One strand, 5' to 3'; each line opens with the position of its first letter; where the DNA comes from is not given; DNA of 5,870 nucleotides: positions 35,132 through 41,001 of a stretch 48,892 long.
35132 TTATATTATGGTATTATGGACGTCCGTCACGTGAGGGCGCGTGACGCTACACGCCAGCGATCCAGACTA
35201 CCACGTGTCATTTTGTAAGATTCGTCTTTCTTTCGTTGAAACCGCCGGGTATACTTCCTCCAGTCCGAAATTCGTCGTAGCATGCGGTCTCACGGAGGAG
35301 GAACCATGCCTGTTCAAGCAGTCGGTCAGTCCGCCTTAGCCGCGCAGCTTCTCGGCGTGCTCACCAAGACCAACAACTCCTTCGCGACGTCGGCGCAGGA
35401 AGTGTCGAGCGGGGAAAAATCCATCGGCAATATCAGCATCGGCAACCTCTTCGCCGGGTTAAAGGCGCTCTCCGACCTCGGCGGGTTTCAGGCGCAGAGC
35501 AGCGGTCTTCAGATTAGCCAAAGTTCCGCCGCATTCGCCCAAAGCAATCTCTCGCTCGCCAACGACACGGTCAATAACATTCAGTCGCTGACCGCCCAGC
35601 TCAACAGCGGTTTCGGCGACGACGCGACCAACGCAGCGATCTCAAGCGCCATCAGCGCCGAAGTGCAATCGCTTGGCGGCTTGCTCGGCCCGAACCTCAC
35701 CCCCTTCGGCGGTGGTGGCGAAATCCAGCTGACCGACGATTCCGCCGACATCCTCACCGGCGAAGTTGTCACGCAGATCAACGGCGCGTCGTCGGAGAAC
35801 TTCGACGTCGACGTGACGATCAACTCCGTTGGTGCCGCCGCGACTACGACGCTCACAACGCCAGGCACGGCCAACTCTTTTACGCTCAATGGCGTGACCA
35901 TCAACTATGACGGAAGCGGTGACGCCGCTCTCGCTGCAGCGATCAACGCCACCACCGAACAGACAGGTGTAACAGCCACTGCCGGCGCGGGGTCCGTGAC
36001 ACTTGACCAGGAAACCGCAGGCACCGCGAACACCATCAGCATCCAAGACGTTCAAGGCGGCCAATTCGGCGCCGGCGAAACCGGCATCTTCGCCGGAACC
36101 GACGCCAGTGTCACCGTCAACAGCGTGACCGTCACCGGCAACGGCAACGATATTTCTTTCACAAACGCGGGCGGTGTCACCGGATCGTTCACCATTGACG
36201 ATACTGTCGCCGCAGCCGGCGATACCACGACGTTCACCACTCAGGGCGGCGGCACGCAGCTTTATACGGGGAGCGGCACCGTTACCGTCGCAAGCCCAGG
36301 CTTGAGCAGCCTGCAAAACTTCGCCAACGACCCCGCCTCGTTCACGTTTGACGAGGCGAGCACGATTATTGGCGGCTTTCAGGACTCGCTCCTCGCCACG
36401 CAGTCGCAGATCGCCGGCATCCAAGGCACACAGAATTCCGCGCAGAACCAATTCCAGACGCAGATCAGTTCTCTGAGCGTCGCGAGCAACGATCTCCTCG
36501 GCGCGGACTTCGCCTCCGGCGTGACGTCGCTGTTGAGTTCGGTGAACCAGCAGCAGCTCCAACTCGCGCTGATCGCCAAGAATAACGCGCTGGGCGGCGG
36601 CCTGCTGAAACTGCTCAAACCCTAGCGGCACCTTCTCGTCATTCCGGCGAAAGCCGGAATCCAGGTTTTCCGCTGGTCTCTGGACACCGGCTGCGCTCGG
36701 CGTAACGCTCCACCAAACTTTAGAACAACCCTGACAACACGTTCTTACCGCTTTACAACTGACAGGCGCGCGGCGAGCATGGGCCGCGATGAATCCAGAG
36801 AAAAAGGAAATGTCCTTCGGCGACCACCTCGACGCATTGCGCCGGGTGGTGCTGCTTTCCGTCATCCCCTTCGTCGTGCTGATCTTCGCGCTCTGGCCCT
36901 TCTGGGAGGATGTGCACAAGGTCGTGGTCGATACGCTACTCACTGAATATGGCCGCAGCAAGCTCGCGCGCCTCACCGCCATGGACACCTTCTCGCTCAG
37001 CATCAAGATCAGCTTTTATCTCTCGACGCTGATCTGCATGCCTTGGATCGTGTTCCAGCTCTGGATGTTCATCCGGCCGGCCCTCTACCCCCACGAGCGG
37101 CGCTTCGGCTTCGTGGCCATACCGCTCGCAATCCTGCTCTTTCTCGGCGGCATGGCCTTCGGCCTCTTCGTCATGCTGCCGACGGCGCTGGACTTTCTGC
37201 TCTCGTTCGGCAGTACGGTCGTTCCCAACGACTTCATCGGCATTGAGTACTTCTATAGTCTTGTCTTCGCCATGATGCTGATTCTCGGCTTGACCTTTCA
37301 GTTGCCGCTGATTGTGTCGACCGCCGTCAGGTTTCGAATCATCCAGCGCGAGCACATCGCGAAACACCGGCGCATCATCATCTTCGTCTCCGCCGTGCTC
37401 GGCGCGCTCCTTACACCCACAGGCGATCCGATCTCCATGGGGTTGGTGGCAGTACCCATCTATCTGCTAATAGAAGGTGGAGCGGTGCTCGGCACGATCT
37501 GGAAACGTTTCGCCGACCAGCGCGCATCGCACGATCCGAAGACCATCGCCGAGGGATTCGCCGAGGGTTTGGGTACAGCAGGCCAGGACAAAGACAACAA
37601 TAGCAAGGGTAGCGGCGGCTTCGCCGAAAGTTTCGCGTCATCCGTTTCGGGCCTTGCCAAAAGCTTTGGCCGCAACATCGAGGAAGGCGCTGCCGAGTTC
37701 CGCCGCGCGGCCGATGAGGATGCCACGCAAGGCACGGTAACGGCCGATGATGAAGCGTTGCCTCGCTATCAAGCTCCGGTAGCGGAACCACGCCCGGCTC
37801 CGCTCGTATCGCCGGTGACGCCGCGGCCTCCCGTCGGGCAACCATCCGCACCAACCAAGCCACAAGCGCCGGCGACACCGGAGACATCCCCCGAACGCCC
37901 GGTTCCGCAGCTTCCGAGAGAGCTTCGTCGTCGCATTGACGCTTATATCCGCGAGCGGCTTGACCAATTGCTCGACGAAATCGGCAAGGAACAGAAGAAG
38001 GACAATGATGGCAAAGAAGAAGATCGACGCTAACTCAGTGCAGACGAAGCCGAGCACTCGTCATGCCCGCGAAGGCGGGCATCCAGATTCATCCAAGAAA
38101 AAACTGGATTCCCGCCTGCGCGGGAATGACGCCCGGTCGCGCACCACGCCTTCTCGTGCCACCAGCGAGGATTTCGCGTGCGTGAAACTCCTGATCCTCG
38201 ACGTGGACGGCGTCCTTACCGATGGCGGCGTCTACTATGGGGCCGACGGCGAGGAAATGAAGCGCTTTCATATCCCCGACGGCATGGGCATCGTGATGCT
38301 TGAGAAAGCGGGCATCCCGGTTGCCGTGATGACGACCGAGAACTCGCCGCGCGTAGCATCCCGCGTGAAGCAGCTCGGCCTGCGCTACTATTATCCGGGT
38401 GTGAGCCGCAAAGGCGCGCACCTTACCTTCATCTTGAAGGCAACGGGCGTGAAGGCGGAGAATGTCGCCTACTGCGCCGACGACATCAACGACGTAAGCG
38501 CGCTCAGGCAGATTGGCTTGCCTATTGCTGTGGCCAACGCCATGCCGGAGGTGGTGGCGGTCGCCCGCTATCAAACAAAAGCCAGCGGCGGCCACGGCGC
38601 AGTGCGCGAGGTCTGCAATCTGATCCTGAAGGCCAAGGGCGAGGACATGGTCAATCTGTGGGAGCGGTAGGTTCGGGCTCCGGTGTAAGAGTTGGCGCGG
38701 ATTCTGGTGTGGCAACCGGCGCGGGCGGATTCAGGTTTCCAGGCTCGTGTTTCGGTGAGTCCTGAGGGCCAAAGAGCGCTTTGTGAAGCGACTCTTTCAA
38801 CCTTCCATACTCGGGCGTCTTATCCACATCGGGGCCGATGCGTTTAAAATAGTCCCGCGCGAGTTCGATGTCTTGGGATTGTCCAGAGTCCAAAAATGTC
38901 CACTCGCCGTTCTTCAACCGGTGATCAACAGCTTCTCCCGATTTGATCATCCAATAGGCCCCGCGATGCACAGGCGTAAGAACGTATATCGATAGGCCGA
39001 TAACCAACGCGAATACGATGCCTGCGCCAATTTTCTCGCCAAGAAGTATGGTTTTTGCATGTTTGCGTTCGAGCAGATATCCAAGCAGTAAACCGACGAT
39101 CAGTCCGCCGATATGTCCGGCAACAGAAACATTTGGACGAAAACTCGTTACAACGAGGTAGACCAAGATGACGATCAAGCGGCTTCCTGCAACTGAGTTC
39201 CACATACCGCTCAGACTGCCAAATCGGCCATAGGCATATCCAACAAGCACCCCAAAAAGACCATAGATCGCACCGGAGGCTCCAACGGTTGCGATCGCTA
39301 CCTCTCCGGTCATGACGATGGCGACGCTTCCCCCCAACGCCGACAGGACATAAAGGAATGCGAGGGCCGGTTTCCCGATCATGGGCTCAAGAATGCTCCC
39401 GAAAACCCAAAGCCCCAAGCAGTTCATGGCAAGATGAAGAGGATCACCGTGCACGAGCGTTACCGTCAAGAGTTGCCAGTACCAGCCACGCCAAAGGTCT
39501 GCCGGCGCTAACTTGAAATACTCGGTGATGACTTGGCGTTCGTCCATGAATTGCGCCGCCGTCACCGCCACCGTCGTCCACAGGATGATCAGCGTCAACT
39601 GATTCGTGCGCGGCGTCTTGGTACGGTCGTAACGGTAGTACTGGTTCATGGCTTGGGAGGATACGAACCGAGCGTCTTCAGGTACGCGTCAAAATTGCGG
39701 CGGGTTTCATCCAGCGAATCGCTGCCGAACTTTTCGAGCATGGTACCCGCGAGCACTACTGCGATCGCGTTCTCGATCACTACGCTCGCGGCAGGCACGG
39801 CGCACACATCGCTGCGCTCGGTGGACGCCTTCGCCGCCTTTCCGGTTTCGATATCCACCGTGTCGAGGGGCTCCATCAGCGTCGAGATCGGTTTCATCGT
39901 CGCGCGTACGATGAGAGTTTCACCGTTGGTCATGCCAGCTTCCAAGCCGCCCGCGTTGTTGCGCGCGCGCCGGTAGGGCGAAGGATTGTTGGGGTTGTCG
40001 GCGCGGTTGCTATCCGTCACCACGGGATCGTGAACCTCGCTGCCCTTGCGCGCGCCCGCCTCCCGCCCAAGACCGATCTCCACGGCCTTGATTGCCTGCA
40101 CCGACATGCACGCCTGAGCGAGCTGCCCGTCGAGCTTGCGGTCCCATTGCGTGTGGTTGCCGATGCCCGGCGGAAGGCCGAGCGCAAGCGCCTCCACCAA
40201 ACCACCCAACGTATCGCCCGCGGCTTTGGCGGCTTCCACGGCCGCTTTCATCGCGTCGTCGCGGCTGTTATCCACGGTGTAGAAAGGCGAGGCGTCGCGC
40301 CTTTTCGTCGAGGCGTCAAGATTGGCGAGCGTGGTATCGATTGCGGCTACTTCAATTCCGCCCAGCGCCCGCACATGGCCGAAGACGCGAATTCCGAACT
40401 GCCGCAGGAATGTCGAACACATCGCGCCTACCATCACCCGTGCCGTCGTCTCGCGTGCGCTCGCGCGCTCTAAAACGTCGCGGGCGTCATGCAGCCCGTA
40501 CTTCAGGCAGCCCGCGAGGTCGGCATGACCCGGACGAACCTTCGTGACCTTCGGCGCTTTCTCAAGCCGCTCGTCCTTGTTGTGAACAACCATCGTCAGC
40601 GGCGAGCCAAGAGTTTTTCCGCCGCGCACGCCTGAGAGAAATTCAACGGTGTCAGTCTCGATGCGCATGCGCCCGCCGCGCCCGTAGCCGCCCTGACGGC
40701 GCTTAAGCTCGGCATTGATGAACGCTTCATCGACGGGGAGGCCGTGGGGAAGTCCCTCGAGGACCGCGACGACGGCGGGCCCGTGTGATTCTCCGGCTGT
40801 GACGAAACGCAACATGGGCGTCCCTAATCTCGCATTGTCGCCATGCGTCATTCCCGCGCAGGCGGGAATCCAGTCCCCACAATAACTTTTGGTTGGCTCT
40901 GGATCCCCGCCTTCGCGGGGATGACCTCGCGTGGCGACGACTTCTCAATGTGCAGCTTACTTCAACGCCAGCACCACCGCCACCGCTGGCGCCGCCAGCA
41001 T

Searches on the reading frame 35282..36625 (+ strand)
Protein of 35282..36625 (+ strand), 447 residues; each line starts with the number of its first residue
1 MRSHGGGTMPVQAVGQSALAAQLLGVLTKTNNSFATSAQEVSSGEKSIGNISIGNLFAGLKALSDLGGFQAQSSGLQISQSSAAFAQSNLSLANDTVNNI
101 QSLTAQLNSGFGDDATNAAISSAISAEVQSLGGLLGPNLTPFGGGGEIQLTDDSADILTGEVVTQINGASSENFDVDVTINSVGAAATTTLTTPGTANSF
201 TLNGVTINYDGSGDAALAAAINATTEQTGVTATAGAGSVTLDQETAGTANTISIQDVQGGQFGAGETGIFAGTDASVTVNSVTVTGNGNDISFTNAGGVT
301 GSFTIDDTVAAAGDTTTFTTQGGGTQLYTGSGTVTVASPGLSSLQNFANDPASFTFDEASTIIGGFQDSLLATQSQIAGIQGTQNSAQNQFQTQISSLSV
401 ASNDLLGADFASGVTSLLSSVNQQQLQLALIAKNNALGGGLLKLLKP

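Call 42: search_protein_families(library=pfam, proteins=[window:35282-36625:+], max_evalue=0.001)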
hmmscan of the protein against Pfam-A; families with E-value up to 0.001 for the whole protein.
window:35282-36625:+ (447 aa): 1 family
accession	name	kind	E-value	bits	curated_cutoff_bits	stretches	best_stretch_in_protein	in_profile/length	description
PF07196.18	Flagellin_IN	-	6e-05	23.6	22.7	1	199-236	1-45/55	Flagellin hook IN motif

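Call 80: search_protein_families(library=ncbifam, proteins=[window:35282-36625:+], max_evalue=0.01)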
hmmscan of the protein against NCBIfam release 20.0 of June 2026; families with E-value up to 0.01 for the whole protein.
window:35282-36625:+ (447 aa): 0 families

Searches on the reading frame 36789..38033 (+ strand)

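Call 42: search_protein_families(library=pfam, proteins=[window:36789-38033:+], max_evalue=0.001)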
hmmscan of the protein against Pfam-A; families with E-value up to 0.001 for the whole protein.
window:36789-38033:+ (414 aa): 1 family
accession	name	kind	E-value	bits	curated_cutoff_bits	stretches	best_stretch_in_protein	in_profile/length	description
PF00902.23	TatC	-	1.7e-51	175.4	25.1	1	12-223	1-208/208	Sec-independent protein translocase protein (TatC)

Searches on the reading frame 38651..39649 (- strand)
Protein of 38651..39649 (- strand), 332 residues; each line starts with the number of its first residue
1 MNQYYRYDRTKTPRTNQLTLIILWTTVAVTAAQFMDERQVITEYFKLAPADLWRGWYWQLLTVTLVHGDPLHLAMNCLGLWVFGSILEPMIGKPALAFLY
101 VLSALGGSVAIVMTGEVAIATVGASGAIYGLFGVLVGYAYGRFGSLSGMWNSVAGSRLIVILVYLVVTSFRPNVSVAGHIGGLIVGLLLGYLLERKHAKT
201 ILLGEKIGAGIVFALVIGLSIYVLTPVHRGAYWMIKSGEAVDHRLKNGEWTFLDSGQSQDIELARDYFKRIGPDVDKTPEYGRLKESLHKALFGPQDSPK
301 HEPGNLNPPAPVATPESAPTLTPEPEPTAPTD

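Call 42: search_protein_families(library=pfam, proteins=[window:38651-39649:-], max_evalue=0.001)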
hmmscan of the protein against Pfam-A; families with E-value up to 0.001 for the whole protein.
window:38651-39649:- (332 aa): 2 families
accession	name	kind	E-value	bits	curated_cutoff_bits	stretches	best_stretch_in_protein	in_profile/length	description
PF01694.28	Rhomboid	-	1.4e-27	97.1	22.6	1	57-193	4-140/143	Rhomboid domain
PF08551.15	DUF1751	-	0.00015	22.7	22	1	49-135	1-90/99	Eukaryotic integral membrane protein (DUF1751)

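Call 80: search_protein_families(library=ncbifam, proteins=[window:38651-39649:-], max_evalue=0.01)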
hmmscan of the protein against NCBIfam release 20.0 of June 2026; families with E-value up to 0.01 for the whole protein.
window:38651-39649:- (332 aa): 3 families
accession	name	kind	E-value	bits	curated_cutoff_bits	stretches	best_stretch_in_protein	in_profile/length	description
TIGR04239.1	rhombo_GlpG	equivalog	6.8e-12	45.7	250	1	15-193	93-268/271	rhomboid family intramembrane serine protease GlpG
TIGR03902.1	rhom_GG_sort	equivalog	1.3e-10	41.4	84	1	45-189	4-152/154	rhombosortase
NF008155.0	PRK10907.1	equivalog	2e-09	37.2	335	1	12-199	90-274/276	rhomboid family intramembrane serine protease GlpG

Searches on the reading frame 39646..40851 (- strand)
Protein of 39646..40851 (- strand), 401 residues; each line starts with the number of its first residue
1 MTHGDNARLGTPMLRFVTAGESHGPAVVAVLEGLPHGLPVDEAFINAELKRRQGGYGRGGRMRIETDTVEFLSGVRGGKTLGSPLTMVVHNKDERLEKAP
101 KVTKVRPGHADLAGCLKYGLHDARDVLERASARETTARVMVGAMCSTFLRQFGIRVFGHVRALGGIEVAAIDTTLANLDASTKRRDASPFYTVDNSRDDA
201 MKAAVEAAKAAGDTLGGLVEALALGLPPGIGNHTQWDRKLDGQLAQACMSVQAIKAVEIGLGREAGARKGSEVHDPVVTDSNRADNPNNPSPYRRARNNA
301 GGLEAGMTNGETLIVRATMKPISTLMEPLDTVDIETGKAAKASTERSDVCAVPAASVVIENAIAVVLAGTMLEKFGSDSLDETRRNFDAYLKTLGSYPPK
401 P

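Call 42: search_protein_families(library=pfam, proteins=[window:39646-40851:-], max_evalue=0.001)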
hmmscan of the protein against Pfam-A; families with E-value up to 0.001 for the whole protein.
window:39646-40851:- (401 aa): 1 family
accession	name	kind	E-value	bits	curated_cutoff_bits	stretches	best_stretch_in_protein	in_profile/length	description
PF01264.26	Chorismate_synt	-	9.5e-111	370.1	27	1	14-372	1-327/327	Chorismate synthase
